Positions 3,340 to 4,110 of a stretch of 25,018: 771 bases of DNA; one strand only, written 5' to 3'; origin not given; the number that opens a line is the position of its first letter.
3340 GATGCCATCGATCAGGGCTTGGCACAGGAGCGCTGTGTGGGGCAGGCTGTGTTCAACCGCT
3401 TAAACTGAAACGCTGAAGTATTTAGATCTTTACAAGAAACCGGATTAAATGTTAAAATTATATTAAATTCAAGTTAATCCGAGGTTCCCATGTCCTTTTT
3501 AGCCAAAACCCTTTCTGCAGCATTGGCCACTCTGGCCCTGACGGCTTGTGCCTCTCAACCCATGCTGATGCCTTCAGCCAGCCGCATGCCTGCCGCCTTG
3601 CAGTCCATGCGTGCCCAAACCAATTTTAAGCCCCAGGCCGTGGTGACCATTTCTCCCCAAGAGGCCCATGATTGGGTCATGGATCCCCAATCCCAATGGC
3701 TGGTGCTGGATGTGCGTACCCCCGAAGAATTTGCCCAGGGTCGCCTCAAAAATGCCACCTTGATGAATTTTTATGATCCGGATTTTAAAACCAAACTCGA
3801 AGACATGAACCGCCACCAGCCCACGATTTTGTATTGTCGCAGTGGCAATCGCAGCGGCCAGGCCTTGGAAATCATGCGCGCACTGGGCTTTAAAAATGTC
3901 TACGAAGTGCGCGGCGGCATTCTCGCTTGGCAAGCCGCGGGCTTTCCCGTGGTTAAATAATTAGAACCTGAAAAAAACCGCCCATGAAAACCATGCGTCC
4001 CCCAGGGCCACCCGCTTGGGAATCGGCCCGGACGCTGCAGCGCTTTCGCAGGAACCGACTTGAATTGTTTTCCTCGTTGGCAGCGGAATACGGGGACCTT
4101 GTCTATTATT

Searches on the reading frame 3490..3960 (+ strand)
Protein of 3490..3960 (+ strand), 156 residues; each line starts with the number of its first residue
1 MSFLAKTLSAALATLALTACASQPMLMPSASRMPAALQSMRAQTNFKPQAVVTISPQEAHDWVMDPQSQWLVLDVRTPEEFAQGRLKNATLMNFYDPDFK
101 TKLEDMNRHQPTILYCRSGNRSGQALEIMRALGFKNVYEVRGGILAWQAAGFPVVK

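Call 8: search_protein_families(library=pfam, proteins=[window:3490-3960:+])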
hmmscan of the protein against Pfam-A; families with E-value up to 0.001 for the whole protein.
window:3490-3960:+ (156 aa): 1 family
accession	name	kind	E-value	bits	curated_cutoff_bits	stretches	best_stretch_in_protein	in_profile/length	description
PF00581.25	Rhodanese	-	6.6e-20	71.9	22.2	1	55-150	1-102/102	Rhodanese-like domain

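Call 11: find_encoding_contigs(protein=window:3490-3960:+, flank=10000, max_places=10)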
Protein window:3490-3960:+ (156 aa): no gene with exactly this product is on record in the collection.

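Call 26: find_homologous_proteins(query=window:3490-3960:+, max_evalue=1e-30)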
Query window:3490-3960:+ (156 aa): 37 proteins with E <= 1e-30 among 2420 candidates.
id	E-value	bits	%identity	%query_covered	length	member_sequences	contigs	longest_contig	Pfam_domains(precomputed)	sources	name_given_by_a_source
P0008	2.2e-92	324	92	100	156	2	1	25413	PF00581.26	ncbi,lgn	ncbi:MAG: rhodanese-like domain-containing protein [Candidatus Sericytochromatia bacterium]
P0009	1.4e-90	319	92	100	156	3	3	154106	PF00581.26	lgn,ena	-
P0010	5.0e-90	317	92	100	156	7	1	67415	PF00581.26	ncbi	-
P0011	8.6e-82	290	83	100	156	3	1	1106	PF00581.26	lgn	-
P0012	7.7e-80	284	85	100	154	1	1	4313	PF00581.26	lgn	-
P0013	2.6e-60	220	69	83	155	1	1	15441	PF00581.26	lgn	-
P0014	3.4e-58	214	70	81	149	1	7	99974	PF00581.26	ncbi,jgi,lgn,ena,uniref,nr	ncbi:rhodanese-like domain-containing protein [bacterium (Candidatus Blackallbacteria) CG17_big_fil_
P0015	5.8e-57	210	69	92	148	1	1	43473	PF00581.26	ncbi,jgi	jgi:rhodanese-related sulfurtransferase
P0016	4.6e-56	207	68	92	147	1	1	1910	PF00581.26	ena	-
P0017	1.1e-55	205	75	72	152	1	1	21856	PF00581.26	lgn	-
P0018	9.1e-54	199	63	93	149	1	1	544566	PF00581.26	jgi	jgi:rhodanese-related sulfurtransferase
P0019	1.2e-53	199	66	92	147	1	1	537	PF00581.26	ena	-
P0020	2.2e-49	185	60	86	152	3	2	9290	PF00581.26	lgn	-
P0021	4.9e-49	184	60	88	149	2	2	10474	PF00581.26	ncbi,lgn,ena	ncbi:MAG: rhodanese-like domain-containing protein [Candidatus Sericytochromatia bacterium]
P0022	1.7e-48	182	59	92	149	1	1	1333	PF00581.26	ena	-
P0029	3.2e-46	175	57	95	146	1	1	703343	PF00581.26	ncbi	ncbi:MAG: rhodanese-like domain-containing protein [Candidatus Sericytochromatia bacterium]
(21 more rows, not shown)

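Call 28: find_related_loci(query=A2, collection=genome_contigs, flank=10000)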
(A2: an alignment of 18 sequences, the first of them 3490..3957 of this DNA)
Query A2 (156 aa) in genome_contigs; peptide patterns used: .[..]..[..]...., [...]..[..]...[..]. (x = any residue, [..] = any of these).
599 stretches matched a pattern (row limit reached: there are more); 581 encode a relative of the query (tblastn E <= 1e-3); the best 80 are kept; 80 distinct loci.
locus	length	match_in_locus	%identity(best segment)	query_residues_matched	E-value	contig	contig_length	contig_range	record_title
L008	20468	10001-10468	96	1-156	4e-101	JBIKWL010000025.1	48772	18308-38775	MAG: Candidatus Sericytochromatia bacterium isolate ME2015-09-13_3300035666_group6_bin207 Rohwer_bin1392_scaffold_414_c1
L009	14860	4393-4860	92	1-156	3e-90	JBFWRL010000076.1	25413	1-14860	MAG: Candidatus Sericytochromatia bacterium isolate CA_2019_TPBF_205 NODE_9680_length_25413_cov_4.221901_TPBF, whole gen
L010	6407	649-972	59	49-156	3e-43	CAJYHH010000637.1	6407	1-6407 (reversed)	MAG: Candidatus Sericytochromatia bacterium isolate maxbin_SP350_1.003_cleaned genome assembly, contig: k127_13691, whol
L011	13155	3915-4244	41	47-156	1e-27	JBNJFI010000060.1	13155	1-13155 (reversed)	MAG: Fusobacteriota bacterium isolate Y22_7dBSd1.bin.106 NODE_2440_length_13155_cov_60.388557, whole genome shotgun sequ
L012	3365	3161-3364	51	72-139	6e-23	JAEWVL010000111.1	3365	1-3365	MAG: Spirochaetes bacterium isolate OH_SDB_61 k127_784631, whole genome shotgun sequence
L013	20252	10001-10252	43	72-155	1e-22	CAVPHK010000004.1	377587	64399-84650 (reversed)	MAG: uncultured Flavobacteriaceae bacterium isolate MFD09964.bin.2.151 genome assembly, contig: contig_31410, whole geno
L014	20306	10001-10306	40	51-156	1e-21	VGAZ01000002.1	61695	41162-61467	MAG: Actinomycetota bacterium isolate K_DeepCast_150m_m2_097 K_DeepCast_150m_m2_097_Ga0194126_10000570, whole genome sho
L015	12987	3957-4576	45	71-154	6e-21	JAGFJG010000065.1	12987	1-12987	MAG: Caldilineales bacterium isolate mag.17 k127_63858, whole genome shotgun sequence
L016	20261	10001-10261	44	68-155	1e-20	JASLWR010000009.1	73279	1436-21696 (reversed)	MAG: Thermoplasmatota archaeon isolate ETNP2_MAG_1 NODE_9_length_73279_cov_5.995519, whole genome shotgun sequence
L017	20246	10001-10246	43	69-149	3e-20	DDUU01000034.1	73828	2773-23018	MAG TPA_asm: Ignavibacteria bacterium UBA2330 UBA2330_contig_464, whole genome shotgun sequence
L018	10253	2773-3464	43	48-154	8e-20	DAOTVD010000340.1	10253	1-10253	MAG TPA_asm: Anaerolineae bacterium isolate F7_116 k211_802014, whole genome shotgun sequence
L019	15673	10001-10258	40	67-152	6e-20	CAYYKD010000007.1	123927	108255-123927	MAG TPA_asm: uncultured Spirochaetales bacterium isolate binchicken_co113_85 genome assembly, contig: NODE_131_length_12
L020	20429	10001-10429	34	3-152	1e-19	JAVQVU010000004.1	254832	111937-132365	MAG: Anaerolineae bacterium isolate SKYGB_h_bin113 k141_1648366, whole genome shotgun sequence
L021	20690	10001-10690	43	57-149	2e-19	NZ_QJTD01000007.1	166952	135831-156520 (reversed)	Winogradskyella epiphytica strain CECT 7945 Ga0244620_107, whole genome shotgun sequence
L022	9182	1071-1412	41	39-155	2e-19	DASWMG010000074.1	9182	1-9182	MAG TPA_asm: Solirubrobacterales bacterium isolate SMAG_U3381 k141_3540, whole genome shotgun sequence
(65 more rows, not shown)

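Call 33: find_encoding_contigs(protein=P0014, flank=10000, max_places=1)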
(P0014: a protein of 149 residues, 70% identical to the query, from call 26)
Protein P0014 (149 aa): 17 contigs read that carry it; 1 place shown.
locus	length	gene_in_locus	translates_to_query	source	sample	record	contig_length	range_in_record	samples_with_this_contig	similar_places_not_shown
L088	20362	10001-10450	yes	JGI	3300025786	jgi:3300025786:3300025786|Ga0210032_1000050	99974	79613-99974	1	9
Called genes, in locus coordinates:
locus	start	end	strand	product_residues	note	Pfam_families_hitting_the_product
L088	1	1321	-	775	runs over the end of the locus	PF01326:PPDK_N, PF00391:PEP-utilizers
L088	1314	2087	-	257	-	PF13489:Methyltransf_23, PF01209:Ubie_methyltran (weak), PF08241:Methyltransf_11, PF08242:Methyltransf_12, PF13649:Methyltransf_25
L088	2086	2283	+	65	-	-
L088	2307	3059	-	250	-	PF13489:Methyltransf_23, PF01209:Ubie_methyltran, PF13649:Methyltransf_25, PF08241:Methyltransf_11, PF08242:Methyltransf_12 (weak)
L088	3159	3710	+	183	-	PF01583:APS_kinase, PF13238:AAA_18 (faint)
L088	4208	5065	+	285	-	PF03462:PCRF, PF00472:RF-1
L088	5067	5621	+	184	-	-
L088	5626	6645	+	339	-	PF00294:PfkB, PF08543:Phos_pyr_kin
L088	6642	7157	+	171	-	PF14221:DUF4330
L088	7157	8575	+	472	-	PF04932:Wzy_C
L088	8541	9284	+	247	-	PF03692:CxxCxxCC (weak)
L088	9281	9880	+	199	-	-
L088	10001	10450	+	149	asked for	PF00581:Rhodanese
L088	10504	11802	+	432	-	PF00067:p450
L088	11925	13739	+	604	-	-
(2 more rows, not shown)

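Call 34: find_encoding_contigs(protein=P0018, flank=10000, max_places=1)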
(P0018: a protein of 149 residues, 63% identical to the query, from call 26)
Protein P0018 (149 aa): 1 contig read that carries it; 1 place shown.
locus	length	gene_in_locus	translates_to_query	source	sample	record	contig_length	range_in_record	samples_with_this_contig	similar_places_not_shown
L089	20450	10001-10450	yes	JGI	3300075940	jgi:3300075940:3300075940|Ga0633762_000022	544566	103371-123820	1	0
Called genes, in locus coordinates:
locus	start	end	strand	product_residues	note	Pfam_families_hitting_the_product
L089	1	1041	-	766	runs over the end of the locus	PF01326:PPDK_N, PF00391:PEP-utilizers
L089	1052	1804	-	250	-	PF13489:Methyltransf_23, PF01209:Ubie_methyltran, PF13649:Methyltransf_25, PF08241:Methyltransf_11, PF08242:Methyltransf_12 (weak)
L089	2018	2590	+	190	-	PF01583:APS_kinase, PF13671:AAA_33 (weak)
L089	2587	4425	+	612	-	PF13469:Sulfotransfer_3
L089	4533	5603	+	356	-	PF03462:PCRF, PF00472:RF-1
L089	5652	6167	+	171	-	-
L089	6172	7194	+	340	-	PF00294:PfkB, PF08543:Phos_pyr_kin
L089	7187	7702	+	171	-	PF14221:DUF4330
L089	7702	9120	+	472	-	PF04932:Wzy_C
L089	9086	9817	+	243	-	PF03692:CxxCxxCC (weak)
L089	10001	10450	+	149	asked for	PF00581:Rhodanese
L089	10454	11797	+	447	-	PF00067:p450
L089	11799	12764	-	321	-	-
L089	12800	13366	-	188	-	PF08212:Lipocalin_2, PF00061:Lipocalin (weak)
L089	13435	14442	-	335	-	-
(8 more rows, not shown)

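Call 35: find_encoding_contigs(protein=P0029, flank=10000, max_places=1)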
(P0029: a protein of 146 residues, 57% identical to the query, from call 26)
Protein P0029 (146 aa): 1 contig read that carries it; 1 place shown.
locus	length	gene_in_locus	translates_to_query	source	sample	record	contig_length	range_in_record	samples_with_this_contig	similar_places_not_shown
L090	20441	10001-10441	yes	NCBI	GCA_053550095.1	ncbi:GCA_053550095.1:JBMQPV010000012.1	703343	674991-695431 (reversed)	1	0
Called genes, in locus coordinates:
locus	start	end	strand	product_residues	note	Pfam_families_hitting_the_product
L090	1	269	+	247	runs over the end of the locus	PF03808:Glyco_tran_WecG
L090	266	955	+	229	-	PF02463:SMC_N (faint), PF00005:ABC_tran, PF13175:AAA_15 (faint), PF13304:AAA_21 (faint)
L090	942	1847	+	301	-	PF18075:FtsX_ECD, PF02687:FtsX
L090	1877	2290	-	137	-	PF02391:MoaE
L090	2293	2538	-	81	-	PF02597:ThiS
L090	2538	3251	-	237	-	PF00117:GATase, PF07722:Peptidase_C26 (faint)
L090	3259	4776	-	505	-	PF01276:OKR_DC_1, PF01212:Beta_elim_lyase (weak), PF00155:Aminotran_1_2, PF00266:Aminotran_5 (weak), PF01041:DegT_DnrJ_EryC1, PF01053:Cys_Met_Meta_PP (weak), PF03711:OKR_DC_1_C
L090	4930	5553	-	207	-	PF07099:DUF1361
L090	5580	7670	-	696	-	PF00069:Pkinase, PF07714:PK_Tyr_Ser-Thr, PF02743:dCache_1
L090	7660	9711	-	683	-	PF00069:Pkinase, PF07714:PK_Tyr_Ser-Thr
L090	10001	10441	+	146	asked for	PF00581:Rhodanese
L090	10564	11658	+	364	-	PF05257:CHAP (weak)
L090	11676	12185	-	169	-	PF26217:GDPGP1_N (faint), PF11969:DcpS_C, PF01230:HIT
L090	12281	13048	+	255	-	-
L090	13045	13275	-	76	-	-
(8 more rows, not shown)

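Call 44: find_related_loci(query=A2, collection=metagenome_contigs, flank=10000)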
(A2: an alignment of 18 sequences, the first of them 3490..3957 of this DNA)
Query A2 (156 aa) in metagenome_contigs; peptide patterns used: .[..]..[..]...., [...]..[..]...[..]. (x = any residue, [..] = any of these).
600 stretches matched a pattern (row limit reached: there are more); 576 encode a relative of the query (tblastn E <= 1e-3); the best 80 are kept; 80 distinct loci.
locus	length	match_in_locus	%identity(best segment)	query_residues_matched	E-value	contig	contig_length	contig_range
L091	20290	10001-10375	70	30-156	6e-60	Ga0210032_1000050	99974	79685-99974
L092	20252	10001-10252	52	71-154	2e-28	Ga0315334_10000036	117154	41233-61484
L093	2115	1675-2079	32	3-154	1e-25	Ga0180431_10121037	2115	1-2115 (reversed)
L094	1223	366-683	39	47-154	1e-25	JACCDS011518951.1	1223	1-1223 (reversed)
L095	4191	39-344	35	53-155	7e-23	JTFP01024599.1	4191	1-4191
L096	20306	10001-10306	40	51-156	4e-22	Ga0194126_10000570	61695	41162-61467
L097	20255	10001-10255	45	71-155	1e-21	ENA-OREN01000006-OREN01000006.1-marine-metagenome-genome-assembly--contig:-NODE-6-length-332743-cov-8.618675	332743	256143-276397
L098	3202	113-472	36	35-156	1e-21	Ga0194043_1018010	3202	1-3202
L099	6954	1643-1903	44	68-155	6e-21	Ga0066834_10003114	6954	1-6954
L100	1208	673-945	39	64-156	3e-21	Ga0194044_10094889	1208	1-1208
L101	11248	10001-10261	44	68-155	6e-21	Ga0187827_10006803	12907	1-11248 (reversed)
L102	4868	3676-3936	38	70-156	5e-21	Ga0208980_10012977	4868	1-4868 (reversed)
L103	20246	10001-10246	43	69-149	1e-20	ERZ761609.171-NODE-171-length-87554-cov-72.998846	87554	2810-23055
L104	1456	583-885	42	54-156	1e-20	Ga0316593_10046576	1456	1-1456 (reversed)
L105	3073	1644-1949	33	51-149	3e-20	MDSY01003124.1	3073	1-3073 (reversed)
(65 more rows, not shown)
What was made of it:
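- Tried and rejected: The metagenome scan gave one locus, already known (call 44).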

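Call 51: find_encoding_contigs(protein=P0017, flank=10000, max_places=1)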
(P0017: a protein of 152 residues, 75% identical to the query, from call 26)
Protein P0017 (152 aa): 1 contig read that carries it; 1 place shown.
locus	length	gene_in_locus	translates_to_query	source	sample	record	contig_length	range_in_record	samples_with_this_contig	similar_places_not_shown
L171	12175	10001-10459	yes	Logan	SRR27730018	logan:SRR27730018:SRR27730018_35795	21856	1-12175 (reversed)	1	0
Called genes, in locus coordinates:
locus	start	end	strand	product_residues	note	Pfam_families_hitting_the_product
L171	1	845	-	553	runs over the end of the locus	PF03816:LytR_cpsA_psr, PF13399:LytR_C (weak)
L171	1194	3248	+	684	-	PF00282:Pyridoxal_deC (weak)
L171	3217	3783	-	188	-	PF07929:PRiA4_ORF3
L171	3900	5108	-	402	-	PF03435:Sacchrp_dh_NADP, PF16653:Sacchrp_dh_C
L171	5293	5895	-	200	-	PF13578:Methyltransf_24 (weak)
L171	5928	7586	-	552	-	PF00171:Aldedh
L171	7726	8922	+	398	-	-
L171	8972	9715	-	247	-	PF21347:DUF3108_like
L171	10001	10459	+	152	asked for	PF00581:Rhodanese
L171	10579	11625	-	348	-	PF00226:DnaJ, PF01556:DnaJ_C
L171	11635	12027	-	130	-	-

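Call 67: search_protein_families(library=ncbifam, proteins=[window:3490-3960:+], max_evalue=0.01)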
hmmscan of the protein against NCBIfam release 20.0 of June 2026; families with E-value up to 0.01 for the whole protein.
window:3490-3960:+ (156 aa): 18 families
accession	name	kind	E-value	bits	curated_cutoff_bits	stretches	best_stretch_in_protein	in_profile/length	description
NF045521.1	rhoda_near_glyco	subfamily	2.9e-16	59.6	145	1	48-155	14-116/144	rhodanese homology domain-containing protein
NF006444.0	PRK08762.1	equivalog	2.4e-15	56.1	449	1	49-155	12-115/387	molybdopterin-synthase adenylyltransferase MoeB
NF005902.0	PRK07878.1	equivalog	7.1e-15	54.8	647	1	51-148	286-382/392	adenylyltransferase/sulfurtransferase MoeZ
NF005646.0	PRK07411.1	equivalog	3.7e-11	42.8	633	1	40-149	270-381/390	molybdopterin-synthase adenylyltransferase MoeB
NF001133.1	PRK00142.1-1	equivalog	1.5e-10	41.1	170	1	44-147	98-203/229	oxygen-dependent tRNA uridine(34) hydroxylase TrhO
NF001195.0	PRK00162.1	equivalog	6.3e-10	39.3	102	1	53-151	6-100/108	thiosulfate sulfurtransferase GlpE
NF041203.1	rhodanese_LYCAU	equivalog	1.2e-09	37.9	115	1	48-154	17-123/126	rhodanese-related (seleno)protein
NF007627.0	PRK10287.1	equivalog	3.2e-07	30.5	102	1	73-144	24-94/104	thiosulfate sulfurtransferase PspE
NF045694.1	seleno_TsoB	exception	1.7e-06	26.4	805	1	40-154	32-156/572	rhodanese/DsbD fusion-like selenoprotein TsoB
NF008750.0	PRK11784.1-2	equivalog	3.3e-06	26.4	241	0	67-93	13-39/346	tRNA 2-selenouridine(34) synthase MnmH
TIGR03167.1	tRNA_sel_U_synt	equivalog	1.1e-05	25.1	219.75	0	71-90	4-23/311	tRNA 2-selenouridine(34) synthase MnmH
TIGR02981.1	phageshock_pspE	exception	1.3e-05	25.4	126.3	1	73-144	22-92/101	thiosulfate sulfurtransferase PspE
NF008752.0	PRK11784.1-4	equivalog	4.1e-05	22.5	266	0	99-148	80-129/357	tRNA 2-selenouridine(34) synthase MnmH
TIGR03865.1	PQQ_CXXCW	subfamily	4.4e-05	23.4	128.05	1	102-155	109-163/167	PQQ-dependent catabolism-associated CXXCW motif protein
TIGR04271.1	ThiI_C_thiazole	equivalog_domain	6.3e-05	23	70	1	58-137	15-96/101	thiazole biosynthesis protein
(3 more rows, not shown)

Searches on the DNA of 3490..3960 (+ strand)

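Call 38: search_rna_families(source=L088, start=14000, end=20362)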
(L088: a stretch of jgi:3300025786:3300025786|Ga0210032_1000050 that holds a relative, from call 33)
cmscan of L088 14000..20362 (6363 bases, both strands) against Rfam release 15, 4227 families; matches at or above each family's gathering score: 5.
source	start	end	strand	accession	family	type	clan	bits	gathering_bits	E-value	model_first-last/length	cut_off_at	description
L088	14899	17891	-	RF02541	LSU_rRNA_bacteria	Gene; rRNA;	CL00112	2822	50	0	1-2925/2925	no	Bacterial large subunit ribosomal RNA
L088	18399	19914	-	RF00177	SSU_rRNA_bacteria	Gene; rRNA;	CL00111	1592.6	50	0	1-1533/1533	no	Bacterial small subunit ribosomal RNA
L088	14715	14830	-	RF00001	5S_rRNA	Gene; rRNA;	CL00113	78.6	38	5.4e-16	1-120/120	no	5S ribosomal RNA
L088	18057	18129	-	RF00005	tRNA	Gene; tRNA;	CL00001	71.4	29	1.3e-14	1-71/71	no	tRNA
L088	18134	18207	-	RF00005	tRNA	Gene; tRNA;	CL00001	69.7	29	3.8e-14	1-71/71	no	tRNA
